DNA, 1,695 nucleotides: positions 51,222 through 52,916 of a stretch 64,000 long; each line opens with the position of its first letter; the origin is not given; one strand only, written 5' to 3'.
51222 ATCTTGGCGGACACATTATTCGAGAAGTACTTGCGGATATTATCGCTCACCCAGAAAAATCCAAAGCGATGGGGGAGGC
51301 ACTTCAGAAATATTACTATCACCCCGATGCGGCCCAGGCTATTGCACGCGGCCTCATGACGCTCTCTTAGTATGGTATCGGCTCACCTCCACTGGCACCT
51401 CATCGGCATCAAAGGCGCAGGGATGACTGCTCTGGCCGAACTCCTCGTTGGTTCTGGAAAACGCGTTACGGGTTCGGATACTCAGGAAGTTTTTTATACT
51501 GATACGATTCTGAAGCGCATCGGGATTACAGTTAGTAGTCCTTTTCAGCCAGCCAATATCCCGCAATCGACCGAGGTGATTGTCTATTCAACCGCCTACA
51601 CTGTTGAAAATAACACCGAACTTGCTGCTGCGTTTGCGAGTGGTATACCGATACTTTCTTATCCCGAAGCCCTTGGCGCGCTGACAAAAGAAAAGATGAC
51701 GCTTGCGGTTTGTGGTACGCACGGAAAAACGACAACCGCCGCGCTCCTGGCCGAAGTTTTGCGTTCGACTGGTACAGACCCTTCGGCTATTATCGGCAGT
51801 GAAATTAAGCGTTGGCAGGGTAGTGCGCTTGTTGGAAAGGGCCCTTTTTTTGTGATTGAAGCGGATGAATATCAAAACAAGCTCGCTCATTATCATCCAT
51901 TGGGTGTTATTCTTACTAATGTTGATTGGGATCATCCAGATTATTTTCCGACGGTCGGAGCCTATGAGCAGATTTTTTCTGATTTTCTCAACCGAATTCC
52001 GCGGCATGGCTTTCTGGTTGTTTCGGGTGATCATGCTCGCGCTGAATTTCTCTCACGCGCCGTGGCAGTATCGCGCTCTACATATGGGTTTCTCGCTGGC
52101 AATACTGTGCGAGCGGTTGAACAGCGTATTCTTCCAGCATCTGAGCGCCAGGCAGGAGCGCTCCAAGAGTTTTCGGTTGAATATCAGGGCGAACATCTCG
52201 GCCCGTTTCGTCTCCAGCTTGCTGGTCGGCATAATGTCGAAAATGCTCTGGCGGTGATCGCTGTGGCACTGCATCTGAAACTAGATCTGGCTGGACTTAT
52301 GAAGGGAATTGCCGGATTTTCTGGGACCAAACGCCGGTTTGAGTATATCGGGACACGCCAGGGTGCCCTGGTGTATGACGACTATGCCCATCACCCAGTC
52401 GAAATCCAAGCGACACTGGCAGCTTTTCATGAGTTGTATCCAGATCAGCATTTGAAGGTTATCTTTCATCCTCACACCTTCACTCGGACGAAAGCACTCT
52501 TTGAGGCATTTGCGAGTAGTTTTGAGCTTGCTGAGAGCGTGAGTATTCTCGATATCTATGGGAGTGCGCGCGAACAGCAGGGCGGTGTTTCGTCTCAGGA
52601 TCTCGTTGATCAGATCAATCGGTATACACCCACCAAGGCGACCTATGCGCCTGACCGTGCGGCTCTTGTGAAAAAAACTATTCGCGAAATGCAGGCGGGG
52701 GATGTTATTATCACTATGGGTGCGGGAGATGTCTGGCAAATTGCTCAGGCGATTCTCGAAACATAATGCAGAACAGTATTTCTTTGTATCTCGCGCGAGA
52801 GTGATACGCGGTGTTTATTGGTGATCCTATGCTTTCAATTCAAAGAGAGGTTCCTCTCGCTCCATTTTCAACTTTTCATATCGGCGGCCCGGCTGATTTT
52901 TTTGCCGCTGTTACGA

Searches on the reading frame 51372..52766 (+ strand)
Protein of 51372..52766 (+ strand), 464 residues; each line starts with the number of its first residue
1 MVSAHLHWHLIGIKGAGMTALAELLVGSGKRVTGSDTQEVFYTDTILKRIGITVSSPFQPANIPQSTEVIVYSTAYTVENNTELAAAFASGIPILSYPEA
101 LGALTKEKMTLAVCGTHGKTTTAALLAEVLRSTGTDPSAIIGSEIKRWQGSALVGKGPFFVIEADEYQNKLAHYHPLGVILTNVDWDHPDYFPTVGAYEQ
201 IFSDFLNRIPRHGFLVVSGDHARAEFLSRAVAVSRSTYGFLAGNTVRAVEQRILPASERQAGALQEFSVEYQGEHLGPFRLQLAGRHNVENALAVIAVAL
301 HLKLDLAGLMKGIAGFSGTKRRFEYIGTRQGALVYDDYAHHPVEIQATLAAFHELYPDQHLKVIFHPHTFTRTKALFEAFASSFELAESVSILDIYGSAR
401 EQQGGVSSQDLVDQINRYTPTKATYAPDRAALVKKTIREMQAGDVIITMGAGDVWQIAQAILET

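Call 64: search_protein_families(library=pfam, proteins=[window:51372-52766:+], max_evalue=0.00001)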
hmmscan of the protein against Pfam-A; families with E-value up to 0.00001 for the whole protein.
window:51372-52766:+ (464 aa): 3 families
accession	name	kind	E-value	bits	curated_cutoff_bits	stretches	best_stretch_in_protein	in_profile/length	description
PF02875.26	Mur_ligase_C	-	8.4e-23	82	28.4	1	321-452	1-127/127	Mur ligase, glutamate ligase domain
PF08245.18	Mur_ligase_M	-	1.9e-21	77.4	24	1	113-299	1-200/200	Mur ligase middle domain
PF01225.30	Mur_ligase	-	2.1e-16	60.5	21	1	8-107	2-93/95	Mur ligase family, catalytic domain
